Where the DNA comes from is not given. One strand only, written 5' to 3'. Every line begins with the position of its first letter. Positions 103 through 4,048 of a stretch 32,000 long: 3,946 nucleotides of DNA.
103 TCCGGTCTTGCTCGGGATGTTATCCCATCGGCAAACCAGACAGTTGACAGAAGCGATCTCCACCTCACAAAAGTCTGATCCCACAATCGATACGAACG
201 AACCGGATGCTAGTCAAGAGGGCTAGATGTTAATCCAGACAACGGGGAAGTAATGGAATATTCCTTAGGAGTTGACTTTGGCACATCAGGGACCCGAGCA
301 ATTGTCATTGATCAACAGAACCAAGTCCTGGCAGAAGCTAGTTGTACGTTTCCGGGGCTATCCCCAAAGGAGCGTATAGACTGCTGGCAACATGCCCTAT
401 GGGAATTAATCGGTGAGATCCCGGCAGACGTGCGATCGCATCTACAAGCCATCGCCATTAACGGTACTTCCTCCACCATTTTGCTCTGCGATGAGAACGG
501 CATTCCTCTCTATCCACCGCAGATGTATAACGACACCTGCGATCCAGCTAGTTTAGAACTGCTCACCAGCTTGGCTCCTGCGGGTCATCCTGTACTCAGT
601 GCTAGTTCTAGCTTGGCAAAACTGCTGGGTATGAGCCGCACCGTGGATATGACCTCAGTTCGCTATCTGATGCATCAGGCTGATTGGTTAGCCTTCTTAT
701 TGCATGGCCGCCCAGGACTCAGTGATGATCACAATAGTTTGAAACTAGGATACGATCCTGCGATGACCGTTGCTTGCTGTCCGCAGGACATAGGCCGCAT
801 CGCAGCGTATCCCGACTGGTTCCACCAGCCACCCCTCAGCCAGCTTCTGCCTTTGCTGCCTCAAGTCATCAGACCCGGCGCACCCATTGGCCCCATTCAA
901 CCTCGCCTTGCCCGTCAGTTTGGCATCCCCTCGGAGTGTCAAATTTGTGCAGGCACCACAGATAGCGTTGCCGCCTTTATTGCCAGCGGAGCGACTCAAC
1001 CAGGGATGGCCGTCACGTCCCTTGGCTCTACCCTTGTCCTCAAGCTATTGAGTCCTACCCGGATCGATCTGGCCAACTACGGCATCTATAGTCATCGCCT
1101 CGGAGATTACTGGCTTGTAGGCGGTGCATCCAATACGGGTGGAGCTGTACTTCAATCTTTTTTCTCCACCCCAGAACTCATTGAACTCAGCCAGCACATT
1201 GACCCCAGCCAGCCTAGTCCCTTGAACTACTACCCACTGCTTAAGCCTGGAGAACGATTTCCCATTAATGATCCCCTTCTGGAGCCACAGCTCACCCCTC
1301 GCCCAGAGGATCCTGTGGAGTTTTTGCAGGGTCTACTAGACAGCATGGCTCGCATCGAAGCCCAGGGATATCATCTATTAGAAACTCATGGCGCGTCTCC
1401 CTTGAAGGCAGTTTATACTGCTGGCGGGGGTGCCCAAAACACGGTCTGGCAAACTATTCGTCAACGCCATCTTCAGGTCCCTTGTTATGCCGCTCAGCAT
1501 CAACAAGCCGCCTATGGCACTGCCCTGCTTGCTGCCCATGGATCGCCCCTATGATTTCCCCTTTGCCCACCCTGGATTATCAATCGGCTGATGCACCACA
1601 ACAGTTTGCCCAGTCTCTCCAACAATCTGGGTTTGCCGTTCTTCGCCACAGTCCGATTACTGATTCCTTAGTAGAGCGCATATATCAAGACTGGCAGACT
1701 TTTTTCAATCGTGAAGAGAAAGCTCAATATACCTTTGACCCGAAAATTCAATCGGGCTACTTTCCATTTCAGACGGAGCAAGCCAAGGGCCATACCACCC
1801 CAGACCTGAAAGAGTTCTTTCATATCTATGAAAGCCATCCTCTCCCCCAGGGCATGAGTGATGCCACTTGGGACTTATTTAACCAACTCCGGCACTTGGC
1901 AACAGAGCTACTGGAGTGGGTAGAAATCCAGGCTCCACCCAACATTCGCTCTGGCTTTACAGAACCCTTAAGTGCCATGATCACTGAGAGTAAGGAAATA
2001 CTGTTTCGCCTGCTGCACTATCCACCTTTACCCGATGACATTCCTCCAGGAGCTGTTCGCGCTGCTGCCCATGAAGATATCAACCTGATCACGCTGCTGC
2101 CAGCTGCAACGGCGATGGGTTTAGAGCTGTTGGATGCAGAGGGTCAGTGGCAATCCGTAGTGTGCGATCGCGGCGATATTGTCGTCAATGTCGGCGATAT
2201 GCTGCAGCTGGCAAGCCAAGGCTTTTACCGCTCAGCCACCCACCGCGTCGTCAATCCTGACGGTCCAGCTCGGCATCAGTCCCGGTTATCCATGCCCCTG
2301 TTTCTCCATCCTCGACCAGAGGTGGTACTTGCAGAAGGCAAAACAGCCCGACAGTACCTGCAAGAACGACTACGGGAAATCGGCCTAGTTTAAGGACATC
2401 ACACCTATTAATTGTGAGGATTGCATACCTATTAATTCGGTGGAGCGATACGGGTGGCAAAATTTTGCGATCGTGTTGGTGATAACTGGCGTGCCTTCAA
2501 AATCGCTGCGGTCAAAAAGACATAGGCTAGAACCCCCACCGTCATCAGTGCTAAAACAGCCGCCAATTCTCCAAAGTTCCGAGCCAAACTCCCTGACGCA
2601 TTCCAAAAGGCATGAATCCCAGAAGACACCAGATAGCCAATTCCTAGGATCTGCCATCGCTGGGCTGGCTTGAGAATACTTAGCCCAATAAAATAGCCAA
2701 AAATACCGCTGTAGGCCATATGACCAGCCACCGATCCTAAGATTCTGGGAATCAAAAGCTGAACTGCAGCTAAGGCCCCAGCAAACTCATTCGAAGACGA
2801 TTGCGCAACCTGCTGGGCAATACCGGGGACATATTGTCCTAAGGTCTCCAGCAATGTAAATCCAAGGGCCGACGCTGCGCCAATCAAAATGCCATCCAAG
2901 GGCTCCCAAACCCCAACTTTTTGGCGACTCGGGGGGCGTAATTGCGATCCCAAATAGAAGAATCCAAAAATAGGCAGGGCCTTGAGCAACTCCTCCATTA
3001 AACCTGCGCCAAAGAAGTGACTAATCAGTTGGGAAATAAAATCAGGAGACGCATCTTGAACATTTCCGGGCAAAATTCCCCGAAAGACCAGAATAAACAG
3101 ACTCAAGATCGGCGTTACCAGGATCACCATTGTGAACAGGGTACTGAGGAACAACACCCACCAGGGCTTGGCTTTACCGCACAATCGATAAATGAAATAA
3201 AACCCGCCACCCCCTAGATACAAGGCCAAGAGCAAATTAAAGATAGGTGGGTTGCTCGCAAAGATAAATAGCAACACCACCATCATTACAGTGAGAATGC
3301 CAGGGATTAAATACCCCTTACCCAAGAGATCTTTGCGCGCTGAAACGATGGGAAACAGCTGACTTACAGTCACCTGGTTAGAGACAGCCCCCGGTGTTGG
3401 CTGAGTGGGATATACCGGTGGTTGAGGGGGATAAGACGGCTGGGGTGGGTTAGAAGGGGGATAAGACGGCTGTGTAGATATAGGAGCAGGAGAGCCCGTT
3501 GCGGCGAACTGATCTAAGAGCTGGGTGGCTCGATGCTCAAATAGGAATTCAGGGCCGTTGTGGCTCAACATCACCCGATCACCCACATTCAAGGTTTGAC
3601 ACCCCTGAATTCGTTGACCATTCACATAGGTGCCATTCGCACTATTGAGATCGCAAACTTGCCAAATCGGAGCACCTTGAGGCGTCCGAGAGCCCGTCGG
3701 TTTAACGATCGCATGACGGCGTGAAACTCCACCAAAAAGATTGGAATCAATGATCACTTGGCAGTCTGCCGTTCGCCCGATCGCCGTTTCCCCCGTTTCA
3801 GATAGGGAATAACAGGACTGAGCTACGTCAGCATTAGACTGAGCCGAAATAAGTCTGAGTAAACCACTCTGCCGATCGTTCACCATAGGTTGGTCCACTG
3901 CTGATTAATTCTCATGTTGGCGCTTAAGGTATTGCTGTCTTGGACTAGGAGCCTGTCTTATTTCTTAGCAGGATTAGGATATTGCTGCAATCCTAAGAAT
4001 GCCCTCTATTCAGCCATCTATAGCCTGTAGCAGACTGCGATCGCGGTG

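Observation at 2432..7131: Cluster of three FHA-domain proteins, each with a different effector module, around one divergent promoter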

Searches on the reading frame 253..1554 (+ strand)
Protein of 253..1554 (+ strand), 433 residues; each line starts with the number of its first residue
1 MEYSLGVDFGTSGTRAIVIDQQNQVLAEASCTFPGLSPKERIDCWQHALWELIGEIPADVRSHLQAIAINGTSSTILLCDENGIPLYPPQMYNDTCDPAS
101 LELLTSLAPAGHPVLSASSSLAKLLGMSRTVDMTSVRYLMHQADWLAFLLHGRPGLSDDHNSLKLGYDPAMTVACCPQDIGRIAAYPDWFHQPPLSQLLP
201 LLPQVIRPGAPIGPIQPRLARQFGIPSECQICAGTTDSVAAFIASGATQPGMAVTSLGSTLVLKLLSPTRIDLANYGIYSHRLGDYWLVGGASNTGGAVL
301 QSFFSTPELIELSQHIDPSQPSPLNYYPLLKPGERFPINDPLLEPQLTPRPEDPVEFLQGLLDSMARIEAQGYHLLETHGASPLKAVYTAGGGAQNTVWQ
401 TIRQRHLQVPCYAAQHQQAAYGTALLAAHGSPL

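Call 3: search_protein_families(library=pfam, proteins=[window:253-1554:+], max_evalue=0.01)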
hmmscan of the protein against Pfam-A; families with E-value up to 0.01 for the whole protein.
window:253-1554:+ (433 aa): 2 families
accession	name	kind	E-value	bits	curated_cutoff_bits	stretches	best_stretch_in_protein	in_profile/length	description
PF00370.27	FGGY_N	-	2.8e-12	47.2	28.8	1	3-95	1-101/245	FGGY family of carbohydrate kinases, N-terminal domain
PF02782.22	FGGY_C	-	1.6e-11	44.8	27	1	255-429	3-196/198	FGGY family of carbohydrate kinases, C-terminal domain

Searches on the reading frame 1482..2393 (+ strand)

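Call 3: search_protein_families(library=pfam, proteins=[window:1482-2393:+], max_evalue=0.01)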
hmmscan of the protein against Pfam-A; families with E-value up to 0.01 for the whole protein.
window:1482-2393:+ (303 aa): 2 families
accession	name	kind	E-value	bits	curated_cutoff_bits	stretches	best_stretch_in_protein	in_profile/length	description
PF03171.26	2OG-FeII_Oxy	-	5.4e-17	62.4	23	1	175-277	5-101/101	2OG-Fe(II) oxygenase superfamily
PF14226.12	DIOX_N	-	1.5e-11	45.4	27.3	1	31-122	4-101/117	non-haem dioxygenase in morphine synthesis N-terminal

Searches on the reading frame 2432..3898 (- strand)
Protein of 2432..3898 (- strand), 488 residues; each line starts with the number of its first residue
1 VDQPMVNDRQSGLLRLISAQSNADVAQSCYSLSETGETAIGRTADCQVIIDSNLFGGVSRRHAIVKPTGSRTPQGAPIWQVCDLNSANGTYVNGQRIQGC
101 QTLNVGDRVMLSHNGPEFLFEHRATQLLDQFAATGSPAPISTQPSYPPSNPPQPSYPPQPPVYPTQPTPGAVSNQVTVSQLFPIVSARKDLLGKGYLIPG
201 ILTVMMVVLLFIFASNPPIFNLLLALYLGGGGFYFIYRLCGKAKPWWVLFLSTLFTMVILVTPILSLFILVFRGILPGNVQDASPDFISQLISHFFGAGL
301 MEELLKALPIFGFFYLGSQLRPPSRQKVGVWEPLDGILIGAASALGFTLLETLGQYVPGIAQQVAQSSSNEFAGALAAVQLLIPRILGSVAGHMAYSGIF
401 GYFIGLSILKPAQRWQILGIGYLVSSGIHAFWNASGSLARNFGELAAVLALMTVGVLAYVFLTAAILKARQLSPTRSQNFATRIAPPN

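Call 3: search_protein_families(library=pfam, proteins=[window:2432-3898:-], max_evalue=0.01)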
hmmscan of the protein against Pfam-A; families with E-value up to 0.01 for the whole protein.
window:2432-3898:- (488 aa): 4 families
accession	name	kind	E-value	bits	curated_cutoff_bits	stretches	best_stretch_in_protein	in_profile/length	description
PF13367.11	PrsW-protease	-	1.1e-36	126.7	23.5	1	244-461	1-191/196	PrsW family intramembrane metalloprotease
PF00498.31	FHA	-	2e-14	54.2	20.7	1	39-111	2-66/67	FHA domain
PF16697.10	Yop-YscD_cpl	-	0.001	19.7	33.2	1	34-111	15-83/94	Inner membrane component of T3SS, cytoplasmic domain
PF03613.19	EIID-AGA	-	0.0089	15.7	25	1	380-466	112-201/265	PTS system mannose/fructose/sorbose family IID component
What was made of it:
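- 2432..3898 (-): FHA-PrsW protein, 488 aa: N-terminal FHA domain, Pro-rich linker, polytopic PrsW-type intramembrane protease. A lineage-specific neighbour, not part of the conserved core. Pfam FHA 2e-14 and PrsW-protease 1.1e-36 (call 3).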

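Call 4: search_protein_families(library=ncbifam, proteins=[window:2432-3898:-], max_evalue=0.01)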
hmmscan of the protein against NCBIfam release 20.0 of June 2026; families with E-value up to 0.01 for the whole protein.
window:2432-3898:- (488 aa): 5 families
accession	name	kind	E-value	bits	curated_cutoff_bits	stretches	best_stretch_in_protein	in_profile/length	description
NF052573.1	HisKinEspAMyxo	equivalog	1e-10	40.3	1400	1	11-112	23-112/755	serine histidine kinase EspA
NF049868.1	FhaB_Rv0019c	equivalog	9.7e-10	38.7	125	1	31-110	82-150/158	FHA domain-containing protein FhaB/FipA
NF041660.2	oxygluDhInhib_OdhI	equivalog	1.8e-05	24.6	200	1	29-111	50-120/130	oxoglutarate dehydrogenase inhibitor Odhl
NF033739.1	intramemb_PrsW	equivalog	0.00018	21.3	225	1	283-435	55-180/210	glutamic-type intramembrane protease PrsW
NF033760.1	gliding_GltG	equivalog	0.00043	19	650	1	40-177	28-161/650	adventurous gliding motility protein GltG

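Call 31: search_solved_structures(query=window:2435-3898:-, max_evalue=0.1, show_alignments=1)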
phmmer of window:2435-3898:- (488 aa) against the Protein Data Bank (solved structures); distinct sequences matched with E-value up to 0.1: 10.
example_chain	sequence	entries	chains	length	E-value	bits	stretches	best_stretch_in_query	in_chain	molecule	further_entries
2fez_A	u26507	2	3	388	2e-05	26.9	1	32-120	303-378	Probable regulatory protein embR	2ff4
3po8_A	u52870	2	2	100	0.0047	19.1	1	28-114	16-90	Putative uncharacterized protein TB39.8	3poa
2lc1_A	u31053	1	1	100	0.0051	19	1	28-114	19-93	Putative uncharacterized protein TB39.8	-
6a8w_A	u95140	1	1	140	0.015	17.4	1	59-125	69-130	Vacuolar protein sorting-associated protein 64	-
6i2q_B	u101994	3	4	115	0.016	17.4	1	34-112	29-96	Glycogen accumulation regulator GarA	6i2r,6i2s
3oun_A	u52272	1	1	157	0.017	17.3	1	28-114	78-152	Putative uncharacterized protein TB39.8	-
6cah_A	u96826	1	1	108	0.022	16.9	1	36-112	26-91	ABC transporter ATP-binding/permease protein Rv1747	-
8p5r_G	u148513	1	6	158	0.035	16.2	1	34-112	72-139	Glycogen accumulation regulator GarA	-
2kkl_A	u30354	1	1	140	0.09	14.9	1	34-126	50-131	Uncharacterized protein Mb1858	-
2eh0_A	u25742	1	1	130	0.09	14.9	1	14-125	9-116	Kinesin-like protein KIF1B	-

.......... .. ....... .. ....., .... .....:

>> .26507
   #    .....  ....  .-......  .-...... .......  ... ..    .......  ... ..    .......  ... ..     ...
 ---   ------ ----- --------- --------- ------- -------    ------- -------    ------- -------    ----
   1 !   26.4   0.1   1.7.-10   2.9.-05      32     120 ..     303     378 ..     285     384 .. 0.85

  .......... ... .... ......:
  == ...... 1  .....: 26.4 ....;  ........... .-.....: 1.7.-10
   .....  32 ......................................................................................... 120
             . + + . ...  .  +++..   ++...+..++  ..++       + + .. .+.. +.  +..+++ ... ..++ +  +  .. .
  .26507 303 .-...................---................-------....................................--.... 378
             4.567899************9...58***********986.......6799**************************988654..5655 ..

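Call 49: find_related_loci(query=A3, collection=metagenome_contigs, flank=7000)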
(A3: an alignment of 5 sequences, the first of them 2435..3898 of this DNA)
Query A3 (488 aa) in metagenome_contigs; peptide patterns used: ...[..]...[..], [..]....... (x = any residue, [..] = any of these).
444 stretches matched a pattern; 290 encode a relative of the query (tblastn E <= 1e-3); the best 80 are kept; 80 distinct loci.
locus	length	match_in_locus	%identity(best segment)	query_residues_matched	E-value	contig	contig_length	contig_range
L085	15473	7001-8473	67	3-488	0e+0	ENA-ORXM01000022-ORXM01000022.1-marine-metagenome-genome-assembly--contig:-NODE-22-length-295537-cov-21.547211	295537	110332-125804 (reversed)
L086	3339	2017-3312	54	14-483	7e-160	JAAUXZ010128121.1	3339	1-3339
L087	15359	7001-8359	52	7-488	5e-150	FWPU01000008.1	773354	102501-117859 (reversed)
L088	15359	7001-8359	52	7-488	3e-149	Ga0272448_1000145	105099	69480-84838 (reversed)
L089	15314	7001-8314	53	12-487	5e-149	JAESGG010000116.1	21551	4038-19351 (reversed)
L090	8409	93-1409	53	10-485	3e-148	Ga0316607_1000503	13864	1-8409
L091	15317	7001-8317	53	10-485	3e-148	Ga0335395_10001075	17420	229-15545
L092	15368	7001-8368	52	7-488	6e-147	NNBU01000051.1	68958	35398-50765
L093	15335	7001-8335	52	8-483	6e-147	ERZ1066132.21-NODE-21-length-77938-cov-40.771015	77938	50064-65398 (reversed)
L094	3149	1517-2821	55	30-487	9e-154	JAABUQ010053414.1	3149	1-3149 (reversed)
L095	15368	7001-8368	52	7-488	8e-147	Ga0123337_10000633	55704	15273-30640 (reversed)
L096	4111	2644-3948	55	30-487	7e-151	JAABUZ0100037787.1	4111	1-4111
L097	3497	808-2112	55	30-487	1e-152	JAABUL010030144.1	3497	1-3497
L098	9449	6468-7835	51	7-488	3e-146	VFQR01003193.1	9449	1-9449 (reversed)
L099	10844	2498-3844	53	4-484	2e-146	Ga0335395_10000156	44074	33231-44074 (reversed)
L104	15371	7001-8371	51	7-483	3e-144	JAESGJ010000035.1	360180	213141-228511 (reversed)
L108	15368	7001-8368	51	7-488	1e-143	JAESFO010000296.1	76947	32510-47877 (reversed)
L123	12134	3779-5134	52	7-488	5e-142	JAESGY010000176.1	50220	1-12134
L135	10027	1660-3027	52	7-488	7e-141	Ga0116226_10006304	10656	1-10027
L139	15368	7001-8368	52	7-488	1e-140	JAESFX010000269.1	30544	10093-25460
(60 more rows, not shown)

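Call 53: list_cluster_members(proteins=[window:2432-3895:-, window:4207-4716:+, window:4732-6687:+, window:6703-7128:+, P0078, P0307])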
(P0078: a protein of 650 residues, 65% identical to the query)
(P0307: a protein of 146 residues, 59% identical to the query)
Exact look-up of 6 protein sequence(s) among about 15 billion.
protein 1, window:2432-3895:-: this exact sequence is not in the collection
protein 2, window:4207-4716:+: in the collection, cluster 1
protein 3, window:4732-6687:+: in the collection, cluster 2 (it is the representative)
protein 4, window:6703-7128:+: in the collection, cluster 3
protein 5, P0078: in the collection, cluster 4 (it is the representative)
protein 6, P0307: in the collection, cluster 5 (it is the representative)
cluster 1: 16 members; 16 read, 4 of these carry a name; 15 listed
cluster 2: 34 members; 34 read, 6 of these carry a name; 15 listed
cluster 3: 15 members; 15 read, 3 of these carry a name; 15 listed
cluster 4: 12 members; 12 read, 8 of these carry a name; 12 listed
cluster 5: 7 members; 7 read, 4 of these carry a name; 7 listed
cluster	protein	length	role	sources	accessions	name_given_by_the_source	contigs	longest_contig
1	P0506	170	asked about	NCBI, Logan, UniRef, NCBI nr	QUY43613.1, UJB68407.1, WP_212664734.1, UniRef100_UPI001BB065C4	FHA domain-containing protein [Acaryochloris sp. 'Moss Beach'] | FHA domain-containing protein n=1 Tax=Acaryochloris TaxID=155977 RepID=UPI001BB065C4 | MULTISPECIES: FHA domain-containing protein [Acaryochloris]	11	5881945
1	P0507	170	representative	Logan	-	-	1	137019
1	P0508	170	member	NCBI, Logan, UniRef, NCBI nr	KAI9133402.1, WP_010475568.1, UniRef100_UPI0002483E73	FHA domain-containing protein [Acaryochloris sp. CCMEE 5410] | FHA domain-containing protein n=1 Tax=Acaryochloris sp. CCMEE 5410 TaxID=310037 ...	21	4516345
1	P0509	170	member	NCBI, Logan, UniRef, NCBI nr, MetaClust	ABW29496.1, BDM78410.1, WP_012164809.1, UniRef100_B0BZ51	FHA domain-containing protein [Acaryochloris marina] | FHA domain-containing protein n=1 Tax=Acaryochloris marina (strain MBIC 11017) ... | 329726.AM1_4520 NOG76135 ""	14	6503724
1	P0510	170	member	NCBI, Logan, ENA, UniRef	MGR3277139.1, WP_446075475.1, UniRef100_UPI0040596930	FHA domain-containing protein [Acaryochloris marina NIES-2412] | FHA domain-containing protein n=1 Tax=Acaryochloris marina TaxID=155978 ...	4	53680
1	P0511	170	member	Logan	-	-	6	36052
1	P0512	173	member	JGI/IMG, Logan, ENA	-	-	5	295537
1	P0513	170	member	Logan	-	-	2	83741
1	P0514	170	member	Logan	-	-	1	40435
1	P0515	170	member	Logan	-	-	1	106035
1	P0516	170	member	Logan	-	-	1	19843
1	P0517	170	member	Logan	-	-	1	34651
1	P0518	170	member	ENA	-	-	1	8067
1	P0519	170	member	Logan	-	-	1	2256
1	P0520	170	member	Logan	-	-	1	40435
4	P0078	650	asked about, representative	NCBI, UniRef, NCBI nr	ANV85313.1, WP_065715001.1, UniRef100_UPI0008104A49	hypothetical protein AWQ21_13625 [Picosynechococcus sp. PCC 7003] | FHA domain-containing protein n=1 Tax=Picosynechococcus sp. PCC 7003 TaxID=374981 ... | FHA domain-containing protein [Picosynechococcus sp. PCC 7003]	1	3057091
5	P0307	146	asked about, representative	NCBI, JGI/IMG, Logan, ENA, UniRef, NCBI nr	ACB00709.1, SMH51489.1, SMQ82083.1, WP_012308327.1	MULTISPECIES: hypothetical protein [Cyanophyceae] | hypothetical protein n=1 Tax=Cyanophyceae TaxID=3028117 RepID=UPI00016DCCF6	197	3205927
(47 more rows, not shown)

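Call 59: search_protein_families(library=pfam, proteins=[L123:5475-6122:-, L139:9503-11083:-, L104:11320-13608:-, L108:4766-5230:+, L135:842-1300:+], max_evalue=0.001)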
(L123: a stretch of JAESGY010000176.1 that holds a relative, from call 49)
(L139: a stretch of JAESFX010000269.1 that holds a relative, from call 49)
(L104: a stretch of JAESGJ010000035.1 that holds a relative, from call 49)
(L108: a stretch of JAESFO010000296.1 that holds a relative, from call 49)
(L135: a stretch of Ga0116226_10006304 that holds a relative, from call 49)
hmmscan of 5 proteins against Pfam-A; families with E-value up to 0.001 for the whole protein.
L123:5475-6122:- (215 aa): 0 families

L139:9503-11083:- (526 aa): 2 families
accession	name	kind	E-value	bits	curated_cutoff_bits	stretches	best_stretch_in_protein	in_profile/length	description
PF12770.12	CHAT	-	6.3e-19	68.9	24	1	101-370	6-272/289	CHAT domain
PF00498.31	FHA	-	2.3e-14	54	20.7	1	435-512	1-67/67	FHA domain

L104:11320-13608:- (762 aa): 2 families
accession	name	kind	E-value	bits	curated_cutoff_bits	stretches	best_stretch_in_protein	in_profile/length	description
PF13672.11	PP2C_2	-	3.4e-12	46.8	24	1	277-482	10-184/209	Protein phosphatase 2C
PF00481.26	PP2C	-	5.5e-07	29.9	20.3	1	275-416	11-143/255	Protein phosphatase 2C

L108:4766-5230:+ (154 aa): 1 family
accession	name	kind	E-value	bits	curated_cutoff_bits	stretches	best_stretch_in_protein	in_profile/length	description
PF06146.17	PsiE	-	2.7e-35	121.6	23.9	1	31-150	2-121/122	Phosphate-starvation-inducible E family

L135:842-1300:+ (152 aa): 1 family
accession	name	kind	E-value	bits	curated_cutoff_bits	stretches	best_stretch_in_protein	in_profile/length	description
PF09655.15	Nitr_red_assoc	-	1e-65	221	25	1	6-149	1-144/144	Conserved nitrate reductase-associated protein (Nitr_red_assoc)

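Call 66: search_protein_families(library=padloc, proteins=[window:2432-3898:-], max_evalue=0.01)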
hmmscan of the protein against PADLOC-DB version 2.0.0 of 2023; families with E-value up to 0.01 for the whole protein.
window:2432-3898:- (488 aa): 0 families
